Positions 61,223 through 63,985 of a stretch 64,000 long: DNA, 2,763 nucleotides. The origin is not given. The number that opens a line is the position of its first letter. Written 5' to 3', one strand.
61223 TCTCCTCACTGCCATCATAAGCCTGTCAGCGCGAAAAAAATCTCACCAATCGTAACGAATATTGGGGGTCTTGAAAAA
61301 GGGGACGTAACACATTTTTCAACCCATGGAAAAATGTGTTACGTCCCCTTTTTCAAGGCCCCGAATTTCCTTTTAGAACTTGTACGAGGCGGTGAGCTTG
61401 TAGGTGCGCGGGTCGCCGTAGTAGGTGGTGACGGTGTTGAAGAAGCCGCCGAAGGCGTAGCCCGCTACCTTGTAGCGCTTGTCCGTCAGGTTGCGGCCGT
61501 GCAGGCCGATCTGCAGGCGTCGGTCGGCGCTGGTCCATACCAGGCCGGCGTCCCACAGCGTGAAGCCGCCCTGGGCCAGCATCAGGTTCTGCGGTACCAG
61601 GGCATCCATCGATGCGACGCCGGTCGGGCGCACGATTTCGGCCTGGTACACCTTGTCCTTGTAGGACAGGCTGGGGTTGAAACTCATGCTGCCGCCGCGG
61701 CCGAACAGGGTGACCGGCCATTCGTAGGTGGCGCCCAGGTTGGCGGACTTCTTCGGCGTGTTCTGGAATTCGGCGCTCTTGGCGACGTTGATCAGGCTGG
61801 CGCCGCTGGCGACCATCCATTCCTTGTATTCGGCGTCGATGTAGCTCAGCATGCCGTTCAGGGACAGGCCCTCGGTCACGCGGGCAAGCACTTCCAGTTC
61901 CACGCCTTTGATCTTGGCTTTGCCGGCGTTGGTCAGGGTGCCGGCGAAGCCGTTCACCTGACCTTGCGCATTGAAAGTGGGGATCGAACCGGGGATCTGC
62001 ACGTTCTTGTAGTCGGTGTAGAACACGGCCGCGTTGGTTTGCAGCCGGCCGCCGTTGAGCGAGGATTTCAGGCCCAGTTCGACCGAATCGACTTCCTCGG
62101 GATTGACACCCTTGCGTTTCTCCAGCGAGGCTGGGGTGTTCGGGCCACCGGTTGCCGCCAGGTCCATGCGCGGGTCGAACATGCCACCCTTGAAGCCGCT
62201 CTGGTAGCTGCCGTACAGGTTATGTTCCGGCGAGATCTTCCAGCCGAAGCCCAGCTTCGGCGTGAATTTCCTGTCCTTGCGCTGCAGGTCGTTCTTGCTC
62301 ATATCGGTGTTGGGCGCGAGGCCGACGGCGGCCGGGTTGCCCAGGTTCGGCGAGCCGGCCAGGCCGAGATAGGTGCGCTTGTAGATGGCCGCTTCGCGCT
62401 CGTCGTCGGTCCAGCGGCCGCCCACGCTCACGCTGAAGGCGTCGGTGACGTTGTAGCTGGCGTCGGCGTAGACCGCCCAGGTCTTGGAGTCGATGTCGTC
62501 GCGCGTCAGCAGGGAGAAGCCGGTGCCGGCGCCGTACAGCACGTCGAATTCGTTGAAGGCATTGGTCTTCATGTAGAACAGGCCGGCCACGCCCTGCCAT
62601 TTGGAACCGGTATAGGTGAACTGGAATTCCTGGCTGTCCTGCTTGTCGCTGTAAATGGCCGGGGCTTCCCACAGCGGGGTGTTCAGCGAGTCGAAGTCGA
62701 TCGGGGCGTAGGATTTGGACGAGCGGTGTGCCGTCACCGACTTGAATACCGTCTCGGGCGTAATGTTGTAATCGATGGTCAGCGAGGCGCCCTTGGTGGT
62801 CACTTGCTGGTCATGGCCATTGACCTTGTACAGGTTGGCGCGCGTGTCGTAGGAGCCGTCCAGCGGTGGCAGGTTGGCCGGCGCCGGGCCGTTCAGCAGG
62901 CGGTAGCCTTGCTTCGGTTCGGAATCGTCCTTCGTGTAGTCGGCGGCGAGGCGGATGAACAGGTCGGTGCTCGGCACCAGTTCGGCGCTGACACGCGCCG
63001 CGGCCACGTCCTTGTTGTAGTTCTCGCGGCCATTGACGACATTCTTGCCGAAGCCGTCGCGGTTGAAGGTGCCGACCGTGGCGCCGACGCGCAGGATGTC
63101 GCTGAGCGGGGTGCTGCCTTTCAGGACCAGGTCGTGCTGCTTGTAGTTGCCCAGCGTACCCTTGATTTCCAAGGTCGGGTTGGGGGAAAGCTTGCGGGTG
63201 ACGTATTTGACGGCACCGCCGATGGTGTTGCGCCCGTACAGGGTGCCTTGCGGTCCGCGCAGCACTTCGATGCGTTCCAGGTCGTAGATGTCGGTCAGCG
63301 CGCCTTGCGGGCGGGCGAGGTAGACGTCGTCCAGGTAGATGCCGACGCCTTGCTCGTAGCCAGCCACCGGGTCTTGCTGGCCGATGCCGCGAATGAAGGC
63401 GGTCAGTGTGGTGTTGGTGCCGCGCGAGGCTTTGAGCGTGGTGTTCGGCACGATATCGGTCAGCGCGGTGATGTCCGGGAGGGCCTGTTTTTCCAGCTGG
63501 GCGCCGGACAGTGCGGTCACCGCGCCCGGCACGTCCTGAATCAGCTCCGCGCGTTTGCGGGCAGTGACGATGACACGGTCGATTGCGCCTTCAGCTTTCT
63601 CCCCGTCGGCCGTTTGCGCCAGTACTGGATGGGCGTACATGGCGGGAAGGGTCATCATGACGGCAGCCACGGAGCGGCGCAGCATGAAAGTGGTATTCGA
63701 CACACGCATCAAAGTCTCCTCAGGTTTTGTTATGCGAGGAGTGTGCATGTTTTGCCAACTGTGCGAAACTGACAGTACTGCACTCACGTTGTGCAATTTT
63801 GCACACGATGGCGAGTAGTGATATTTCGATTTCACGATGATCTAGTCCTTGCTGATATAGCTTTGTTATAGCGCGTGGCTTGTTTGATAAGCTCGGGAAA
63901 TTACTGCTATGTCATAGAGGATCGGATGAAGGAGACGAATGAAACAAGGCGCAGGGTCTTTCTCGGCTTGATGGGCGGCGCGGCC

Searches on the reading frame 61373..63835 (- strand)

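Call 3: search_protein_families(library=pfam, proteins=[window:61373-63835:-], max_evalue=0.1)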
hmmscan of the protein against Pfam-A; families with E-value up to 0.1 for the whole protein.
window:61373-63835:- (820 aa): 4 families
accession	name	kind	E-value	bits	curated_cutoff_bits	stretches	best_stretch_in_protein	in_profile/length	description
PF00593.30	TonB_dep_Rec_b-barrel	-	6.1e-48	165.2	27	1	293-783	14-436/436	TonB dependent receptor-like, beta-barrel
PF07715.20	Plug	-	2.9e-18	66.8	23.9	1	100-208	3-107/107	TonB-dependent Receptor Plug Domain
PF14905.12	OMP_b-brl_3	-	1.8e-07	31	27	0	753-818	343-408/408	Outer membrane protein beta-barrel family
PF11854.14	MtrB_PioB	-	0.0095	15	23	0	394-486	301-370/635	Putative outer membrane beta-barrel porin, MtrB/PioB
